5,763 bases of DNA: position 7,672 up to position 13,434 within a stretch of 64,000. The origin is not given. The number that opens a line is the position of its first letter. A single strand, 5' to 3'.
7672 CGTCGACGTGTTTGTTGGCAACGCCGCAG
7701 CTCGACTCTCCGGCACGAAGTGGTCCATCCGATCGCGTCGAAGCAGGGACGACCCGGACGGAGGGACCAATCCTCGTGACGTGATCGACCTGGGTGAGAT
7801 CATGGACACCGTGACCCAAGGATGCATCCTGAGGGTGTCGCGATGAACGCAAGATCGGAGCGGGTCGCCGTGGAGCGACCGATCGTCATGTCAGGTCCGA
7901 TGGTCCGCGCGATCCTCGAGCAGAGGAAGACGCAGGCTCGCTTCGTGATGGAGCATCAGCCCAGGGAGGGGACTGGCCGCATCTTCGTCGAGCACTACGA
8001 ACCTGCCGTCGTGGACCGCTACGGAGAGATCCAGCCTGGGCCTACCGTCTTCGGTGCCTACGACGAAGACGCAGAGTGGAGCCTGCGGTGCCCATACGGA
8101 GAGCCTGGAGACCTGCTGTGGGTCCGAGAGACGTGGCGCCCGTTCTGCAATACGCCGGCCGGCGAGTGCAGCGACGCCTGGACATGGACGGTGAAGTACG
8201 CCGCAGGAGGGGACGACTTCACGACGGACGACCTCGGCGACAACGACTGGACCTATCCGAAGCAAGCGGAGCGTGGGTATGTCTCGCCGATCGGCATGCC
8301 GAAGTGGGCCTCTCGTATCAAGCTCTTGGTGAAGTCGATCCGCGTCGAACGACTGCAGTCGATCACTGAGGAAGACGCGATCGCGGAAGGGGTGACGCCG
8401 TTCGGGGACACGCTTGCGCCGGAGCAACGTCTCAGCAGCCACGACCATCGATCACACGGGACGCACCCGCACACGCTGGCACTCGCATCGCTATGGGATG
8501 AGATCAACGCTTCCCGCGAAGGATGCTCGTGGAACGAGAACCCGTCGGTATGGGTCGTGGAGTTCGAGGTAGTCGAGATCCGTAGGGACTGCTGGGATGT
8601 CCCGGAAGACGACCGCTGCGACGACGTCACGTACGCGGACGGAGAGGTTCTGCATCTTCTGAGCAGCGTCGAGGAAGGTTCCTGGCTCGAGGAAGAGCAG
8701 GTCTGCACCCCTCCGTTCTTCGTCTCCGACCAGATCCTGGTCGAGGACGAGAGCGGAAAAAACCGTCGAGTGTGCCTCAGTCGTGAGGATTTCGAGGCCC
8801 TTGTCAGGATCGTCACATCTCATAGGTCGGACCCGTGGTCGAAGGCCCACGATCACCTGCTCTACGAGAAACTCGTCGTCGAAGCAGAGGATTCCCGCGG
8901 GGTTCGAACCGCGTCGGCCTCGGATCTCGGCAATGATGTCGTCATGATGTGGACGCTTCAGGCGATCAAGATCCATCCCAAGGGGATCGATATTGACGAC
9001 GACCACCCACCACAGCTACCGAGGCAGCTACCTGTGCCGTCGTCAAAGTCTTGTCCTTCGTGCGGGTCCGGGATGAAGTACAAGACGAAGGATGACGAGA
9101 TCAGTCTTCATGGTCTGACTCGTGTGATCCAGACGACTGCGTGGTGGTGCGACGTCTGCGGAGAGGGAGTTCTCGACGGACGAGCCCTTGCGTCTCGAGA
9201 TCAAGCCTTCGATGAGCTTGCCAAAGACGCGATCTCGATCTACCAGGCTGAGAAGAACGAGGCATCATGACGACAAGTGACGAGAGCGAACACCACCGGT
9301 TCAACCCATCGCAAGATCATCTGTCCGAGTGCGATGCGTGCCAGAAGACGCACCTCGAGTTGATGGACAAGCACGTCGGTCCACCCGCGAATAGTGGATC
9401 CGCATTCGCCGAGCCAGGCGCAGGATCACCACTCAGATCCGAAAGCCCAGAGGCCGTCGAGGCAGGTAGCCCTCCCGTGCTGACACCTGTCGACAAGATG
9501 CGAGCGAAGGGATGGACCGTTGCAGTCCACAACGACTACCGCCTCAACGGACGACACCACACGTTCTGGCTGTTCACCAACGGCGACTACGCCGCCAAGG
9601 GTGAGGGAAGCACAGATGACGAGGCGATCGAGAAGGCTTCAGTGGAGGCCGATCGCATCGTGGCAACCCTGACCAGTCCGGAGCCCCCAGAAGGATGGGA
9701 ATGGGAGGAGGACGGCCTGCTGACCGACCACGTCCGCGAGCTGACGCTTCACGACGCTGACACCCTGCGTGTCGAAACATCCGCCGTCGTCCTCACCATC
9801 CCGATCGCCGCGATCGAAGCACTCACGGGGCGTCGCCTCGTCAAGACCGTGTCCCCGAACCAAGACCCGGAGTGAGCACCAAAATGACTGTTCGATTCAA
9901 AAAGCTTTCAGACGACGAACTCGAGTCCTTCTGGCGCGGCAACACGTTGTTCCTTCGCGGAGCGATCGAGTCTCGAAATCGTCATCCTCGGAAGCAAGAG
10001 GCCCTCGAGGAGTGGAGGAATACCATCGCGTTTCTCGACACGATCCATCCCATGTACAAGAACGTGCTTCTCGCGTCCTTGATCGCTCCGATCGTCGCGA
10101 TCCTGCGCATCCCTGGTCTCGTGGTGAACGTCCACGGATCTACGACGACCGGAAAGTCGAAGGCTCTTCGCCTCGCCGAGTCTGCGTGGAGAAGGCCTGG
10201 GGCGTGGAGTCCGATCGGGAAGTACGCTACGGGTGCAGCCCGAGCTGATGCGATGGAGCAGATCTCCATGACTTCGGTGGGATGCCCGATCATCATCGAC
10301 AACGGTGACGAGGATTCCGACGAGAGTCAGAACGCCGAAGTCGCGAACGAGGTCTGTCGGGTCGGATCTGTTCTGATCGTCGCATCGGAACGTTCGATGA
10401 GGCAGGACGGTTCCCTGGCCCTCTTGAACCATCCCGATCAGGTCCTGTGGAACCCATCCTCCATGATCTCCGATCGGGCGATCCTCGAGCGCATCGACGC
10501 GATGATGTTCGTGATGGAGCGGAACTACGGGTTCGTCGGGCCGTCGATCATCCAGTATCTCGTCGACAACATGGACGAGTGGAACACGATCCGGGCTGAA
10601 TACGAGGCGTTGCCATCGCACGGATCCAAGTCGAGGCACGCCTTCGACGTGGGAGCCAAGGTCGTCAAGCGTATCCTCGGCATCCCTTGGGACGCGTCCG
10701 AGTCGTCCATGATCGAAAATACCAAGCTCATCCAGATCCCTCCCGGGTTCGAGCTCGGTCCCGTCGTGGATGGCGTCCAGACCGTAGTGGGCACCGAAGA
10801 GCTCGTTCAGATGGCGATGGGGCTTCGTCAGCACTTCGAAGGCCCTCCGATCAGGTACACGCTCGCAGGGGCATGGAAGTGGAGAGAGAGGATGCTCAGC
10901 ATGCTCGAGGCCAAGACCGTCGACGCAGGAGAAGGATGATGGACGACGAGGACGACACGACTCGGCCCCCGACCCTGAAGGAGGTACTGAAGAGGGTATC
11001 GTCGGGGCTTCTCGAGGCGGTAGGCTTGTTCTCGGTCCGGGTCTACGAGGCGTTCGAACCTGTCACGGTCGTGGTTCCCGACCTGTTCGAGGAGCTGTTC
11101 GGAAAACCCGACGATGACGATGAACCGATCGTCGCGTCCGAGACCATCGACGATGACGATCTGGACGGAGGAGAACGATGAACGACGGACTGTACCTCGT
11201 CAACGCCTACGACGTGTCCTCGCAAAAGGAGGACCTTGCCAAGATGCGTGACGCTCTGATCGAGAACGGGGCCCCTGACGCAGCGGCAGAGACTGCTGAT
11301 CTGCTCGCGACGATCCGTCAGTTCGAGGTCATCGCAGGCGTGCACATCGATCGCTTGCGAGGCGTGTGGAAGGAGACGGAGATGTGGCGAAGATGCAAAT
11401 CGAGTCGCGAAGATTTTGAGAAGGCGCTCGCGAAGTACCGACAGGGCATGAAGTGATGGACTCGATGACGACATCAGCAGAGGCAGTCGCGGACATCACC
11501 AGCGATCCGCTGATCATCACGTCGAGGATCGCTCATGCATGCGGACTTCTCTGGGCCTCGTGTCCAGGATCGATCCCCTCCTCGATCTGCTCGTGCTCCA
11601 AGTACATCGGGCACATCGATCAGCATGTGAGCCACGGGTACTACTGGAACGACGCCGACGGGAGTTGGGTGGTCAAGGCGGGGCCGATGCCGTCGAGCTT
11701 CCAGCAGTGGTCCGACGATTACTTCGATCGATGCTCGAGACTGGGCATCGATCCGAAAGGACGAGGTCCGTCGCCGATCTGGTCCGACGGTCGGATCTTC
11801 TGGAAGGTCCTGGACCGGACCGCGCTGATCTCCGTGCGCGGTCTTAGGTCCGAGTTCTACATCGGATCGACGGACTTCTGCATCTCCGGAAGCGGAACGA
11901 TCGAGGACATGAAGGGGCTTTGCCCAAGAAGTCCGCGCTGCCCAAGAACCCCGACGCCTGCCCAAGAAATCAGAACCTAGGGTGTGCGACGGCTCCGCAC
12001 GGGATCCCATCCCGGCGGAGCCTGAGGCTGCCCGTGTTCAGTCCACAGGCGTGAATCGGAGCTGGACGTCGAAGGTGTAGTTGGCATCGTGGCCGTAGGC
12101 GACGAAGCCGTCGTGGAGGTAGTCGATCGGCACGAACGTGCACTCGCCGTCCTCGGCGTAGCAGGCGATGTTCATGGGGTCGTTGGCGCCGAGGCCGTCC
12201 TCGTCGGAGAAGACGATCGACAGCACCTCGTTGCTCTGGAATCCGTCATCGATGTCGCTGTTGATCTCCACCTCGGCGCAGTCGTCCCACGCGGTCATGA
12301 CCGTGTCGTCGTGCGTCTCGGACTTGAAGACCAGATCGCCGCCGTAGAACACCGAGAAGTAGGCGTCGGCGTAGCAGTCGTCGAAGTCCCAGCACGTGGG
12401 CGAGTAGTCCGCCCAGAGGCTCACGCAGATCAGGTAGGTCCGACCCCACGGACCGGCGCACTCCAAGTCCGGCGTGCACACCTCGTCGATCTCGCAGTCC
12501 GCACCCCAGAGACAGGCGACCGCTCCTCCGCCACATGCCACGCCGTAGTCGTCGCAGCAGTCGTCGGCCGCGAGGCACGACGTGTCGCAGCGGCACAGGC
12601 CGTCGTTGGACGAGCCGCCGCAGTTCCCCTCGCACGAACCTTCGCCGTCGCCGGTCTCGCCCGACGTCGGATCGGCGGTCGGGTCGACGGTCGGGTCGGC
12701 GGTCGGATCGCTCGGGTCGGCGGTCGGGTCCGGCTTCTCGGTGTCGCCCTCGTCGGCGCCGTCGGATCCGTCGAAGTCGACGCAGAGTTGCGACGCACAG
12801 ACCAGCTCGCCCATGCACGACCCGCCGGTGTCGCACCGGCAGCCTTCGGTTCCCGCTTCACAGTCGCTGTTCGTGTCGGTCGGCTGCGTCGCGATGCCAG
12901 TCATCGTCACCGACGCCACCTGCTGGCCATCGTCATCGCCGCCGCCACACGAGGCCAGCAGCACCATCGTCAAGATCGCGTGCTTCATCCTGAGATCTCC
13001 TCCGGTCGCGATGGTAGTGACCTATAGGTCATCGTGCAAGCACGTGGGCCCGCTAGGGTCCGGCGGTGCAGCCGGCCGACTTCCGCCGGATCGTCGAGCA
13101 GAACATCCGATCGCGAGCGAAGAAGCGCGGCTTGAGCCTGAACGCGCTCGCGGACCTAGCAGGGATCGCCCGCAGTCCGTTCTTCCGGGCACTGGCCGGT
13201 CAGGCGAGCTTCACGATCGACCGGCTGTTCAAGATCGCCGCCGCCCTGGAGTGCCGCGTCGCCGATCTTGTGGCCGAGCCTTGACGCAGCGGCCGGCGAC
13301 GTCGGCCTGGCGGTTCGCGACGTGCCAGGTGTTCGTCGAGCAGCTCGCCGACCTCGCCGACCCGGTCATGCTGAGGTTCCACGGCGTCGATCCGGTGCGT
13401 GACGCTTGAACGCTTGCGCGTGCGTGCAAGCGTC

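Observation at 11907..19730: Intact 7.8-kb single-transposase cargo transposon splitting a resident gene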

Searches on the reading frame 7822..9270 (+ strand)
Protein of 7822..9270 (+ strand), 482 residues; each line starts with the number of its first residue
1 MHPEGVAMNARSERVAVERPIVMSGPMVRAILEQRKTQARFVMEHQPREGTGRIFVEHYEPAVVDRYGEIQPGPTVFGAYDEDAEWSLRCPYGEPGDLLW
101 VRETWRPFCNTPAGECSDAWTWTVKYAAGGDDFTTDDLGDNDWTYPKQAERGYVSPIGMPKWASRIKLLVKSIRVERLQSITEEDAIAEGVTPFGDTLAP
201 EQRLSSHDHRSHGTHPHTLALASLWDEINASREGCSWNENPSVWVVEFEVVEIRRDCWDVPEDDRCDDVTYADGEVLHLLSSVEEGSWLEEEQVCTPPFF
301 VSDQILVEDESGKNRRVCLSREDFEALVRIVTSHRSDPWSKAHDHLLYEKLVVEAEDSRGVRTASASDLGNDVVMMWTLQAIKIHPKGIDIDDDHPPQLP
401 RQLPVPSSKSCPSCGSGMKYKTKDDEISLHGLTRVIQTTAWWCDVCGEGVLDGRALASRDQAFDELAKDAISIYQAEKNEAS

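Call 13: search_protein_families(library=phrogs, proteins=[window:7822-9270:+], max_evalue=0.001)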
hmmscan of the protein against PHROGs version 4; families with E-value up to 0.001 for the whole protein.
window:7822-9270:+ (482 aa): 4 families
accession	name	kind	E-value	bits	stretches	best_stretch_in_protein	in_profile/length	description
phrog_874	-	unknown function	7.4e-53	180.7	1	13-255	62-261/277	-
phrog_18361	-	unknown function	1.9e-18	67.9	1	159-252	1-87/92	-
phrog_27495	-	unknown function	4.6e-14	53.5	1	17-106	6-93/186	-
phrog_28019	-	unknown function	4.8e-08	33.9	1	18-47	3-32/55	-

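Call 14: search_protein_families(library=pfam, proteins=[window:7822-9270:+], max_evalue=0.001)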
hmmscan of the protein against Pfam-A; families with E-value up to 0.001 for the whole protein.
window:7822-9270:+ (482 aa): 0 families

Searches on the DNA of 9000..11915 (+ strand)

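Call 10: search_dna_similar(query=window:9000-11915:+, collection=phages, mode=distant, max_rows=20)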
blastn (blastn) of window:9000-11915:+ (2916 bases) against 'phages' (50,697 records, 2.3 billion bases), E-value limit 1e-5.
No match.

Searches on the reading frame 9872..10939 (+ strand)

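Call 13: search_protein_families(library=phrogs, proteins=[window:9872-10939:+], max_evalue=0.001)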
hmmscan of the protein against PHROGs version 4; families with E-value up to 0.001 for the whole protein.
window:9872-10939:+ (355 aa): 1 family
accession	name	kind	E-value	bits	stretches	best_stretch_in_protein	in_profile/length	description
phrog_8841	-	DNA, RNA and nucleotide metabolism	7.6e-11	42.4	1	44-109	247-312/633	DNA primase/helicase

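Call 14: search_protein_families(library=pfam, proteins=[window:9872-10939:+], max_evalue=0.001)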
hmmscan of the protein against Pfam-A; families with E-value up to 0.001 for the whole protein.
window:9872-10939:+ (355 aa): 1 family
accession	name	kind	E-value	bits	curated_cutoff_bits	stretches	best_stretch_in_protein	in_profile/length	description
PF06048.17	DUF927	-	3.7e-09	37.1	22.6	1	44-146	153-250/284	Domain of unknown function (DUF927)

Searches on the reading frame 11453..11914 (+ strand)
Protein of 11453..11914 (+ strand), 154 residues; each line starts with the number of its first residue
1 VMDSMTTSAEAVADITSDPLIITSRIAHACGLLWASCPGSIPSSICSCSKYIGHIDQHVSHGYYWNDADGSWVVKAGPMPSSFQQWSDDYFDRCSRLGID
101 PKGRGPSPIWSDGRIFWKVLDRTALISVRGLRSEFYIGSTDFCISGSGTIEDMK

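Call 15: find_related_loci(query=window:11453-11914:+, collection=viral_contigs, flank=10000)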
Query window:11453-11914:+ (154 aa) in viral_contigs; peptide patterns used: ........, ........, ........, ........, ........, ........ (x = any residue, [..] = any of these).
9 stretches matched a pattern, but none encodes a relative of the query by tblastn (E <= 1e-3).

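Call 48: search_protein_families(library=pfam, proteins=[window:11453-11914:+], max_evalue=0.1)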
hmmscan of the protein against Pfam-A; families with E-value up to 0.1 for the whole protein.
window:11453-11914:+ (154 aa): 0 families

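Call 52: find_homologous_proteins(query=window:11453-11914:+, max_evalue=0.001)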
Query window:11453-11914:+ (154 aa): 1 proteins with E <= 0.001 among 9 candidates. Only proteins of 84 to 270 residues were searched: fused or split forms outside these lengths cannot appear, so this answer is no evidence that the protein stands alone or is whole; find_related_loci, which searches DNA, has no such limit.
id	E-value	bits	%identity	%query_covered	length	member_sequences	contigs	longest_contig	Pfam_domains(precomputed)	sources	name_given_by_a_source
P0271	2.1e-86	306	88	97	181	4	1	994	-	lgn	-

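Call 54: find_encoding_contigs(protein=P0271, flank=10000, max_places=6)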
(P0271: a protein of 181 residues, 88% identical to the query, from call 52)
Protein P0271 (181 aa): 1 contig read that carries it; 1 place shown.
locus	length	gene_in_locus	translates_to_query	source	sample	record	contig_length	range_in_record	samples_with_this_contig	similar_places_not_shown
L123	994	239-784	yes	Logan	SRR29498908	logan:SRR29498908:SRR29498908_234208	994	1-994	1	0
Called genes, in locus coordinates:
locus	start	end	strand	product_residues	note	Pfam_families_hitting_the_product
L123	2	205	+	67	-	?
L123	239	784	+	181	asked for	-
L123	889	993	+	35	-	?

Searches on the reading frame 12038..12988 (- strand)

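Call 6: search_protein_families(library=pfam, proteins=[window:12038-12988:-], max_evalue=0.01)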
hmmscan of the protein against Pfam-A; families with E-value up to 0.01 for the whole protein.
window:12038-12988:- (316 aa): 1 family
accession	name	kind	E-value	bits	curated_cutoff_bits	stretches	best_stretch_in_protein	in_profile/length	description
PF01033.22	Somatomedin_B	-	9.9e-07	29.4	23.1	1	118-153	2-38/40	Somatomedin B domain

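Call 24: search_protein_families(library=ncbifam, proteins=[window:12038-12988:-], max_evalue=0.01)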
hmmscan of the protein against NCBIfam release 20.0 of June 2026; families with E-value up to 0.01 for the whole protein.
window:12038-12988:- (316 aa): 0 families

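Call 47: search_protein_families(library=padloc, proteins=[window:12038-12988:-], max_evalue=0.01)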
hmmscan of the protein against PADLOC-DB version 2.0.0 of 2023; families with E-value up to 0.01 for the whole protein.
window:12038-12988:- (316 aa): 0 families

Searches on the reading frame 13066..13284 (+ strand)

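Call 47: search_protein_families(library=padloc, proteins=[window:13066-13284:+], max_evalue=0.01)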
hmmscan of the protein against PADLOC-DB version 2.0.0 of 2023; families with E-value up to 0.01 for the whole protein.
window:13066-13284:+ (72 aa): 9 families
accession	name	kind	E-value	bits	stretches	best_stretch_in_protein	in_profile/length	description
PDLC04775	PDC-M69A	-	6.5e-05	21.4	1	6-71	5-69/113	-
PDLC03665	Control_protein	-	0.0001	20.5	1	5-69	4-69/77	control protein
PDLC04142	capH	-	0.00034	19.6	1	9-69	6-66/103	capH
PDLC03664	Control_protein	-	0.00096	17.6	1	12-65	16-69/74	control protein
PDLC03536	REase_II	-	0.0017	16.1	1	2-69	3-70/237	Type II restriction enzyme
PDLC04762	PDC-M64C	-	0.0027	15.8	1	13-69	31-87/97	-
PDLC03671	Control_protein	-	0.0033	15.6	1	5-69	10-74/84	control protein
PDLC04760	PDC-M64C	-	0.0062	14.9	1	11-68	28-85/93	-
PDLC04758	PDC-M64B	-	0.0066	14.9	1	12-65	33-86/123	-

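Call 48: search_protein_families(library=pfam, proteins=[window:13066-13284:+], max_evalue=0.1)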
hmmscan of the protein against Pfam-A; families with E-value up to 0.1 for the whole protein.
window:13066-13284:+ (72 aa): 9 families
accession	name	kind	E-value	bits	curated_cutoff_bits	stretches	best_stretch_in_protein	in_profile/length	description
PF13443.12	HTH_26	-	5.4e-08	33.4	22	1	13-69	1-58/63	Cro/C1-type HTH DNA-binding domain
PF01381.28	HTH_3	-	1.4e-06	28.6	23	1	14-68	1-55/55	Helix-turn-helix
PF13744.12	HTH_37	-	0.0005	20.3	27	1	12-65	21-75/80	Helix-turn-helix domain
PF08667.16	BetR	-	0.0041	17.7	21.6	1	26-69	26-69/148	BetR domain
PF13560.12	HTH_31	-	0.0053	17.5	27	1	15-64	7-57/64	Helix-turn-helix domain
PF21716.3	dnstrm_HI1420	-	0.011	16.1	27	1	14-65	37-86/90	Probable addiction module antidote protein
PF13693.12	HTH_35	-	0.034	14.6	25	1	12-65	5-55/75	Winged helix-turn-helix DNA-binding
PF20317.4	HTH_60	-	0.045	14.5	24.1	1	21-60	87-126/140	Helix-turn-helix domain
PF09339.16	HTH_IclR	-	0.09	13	22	0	19-44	15-40/52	IclR helix-turn-helix domain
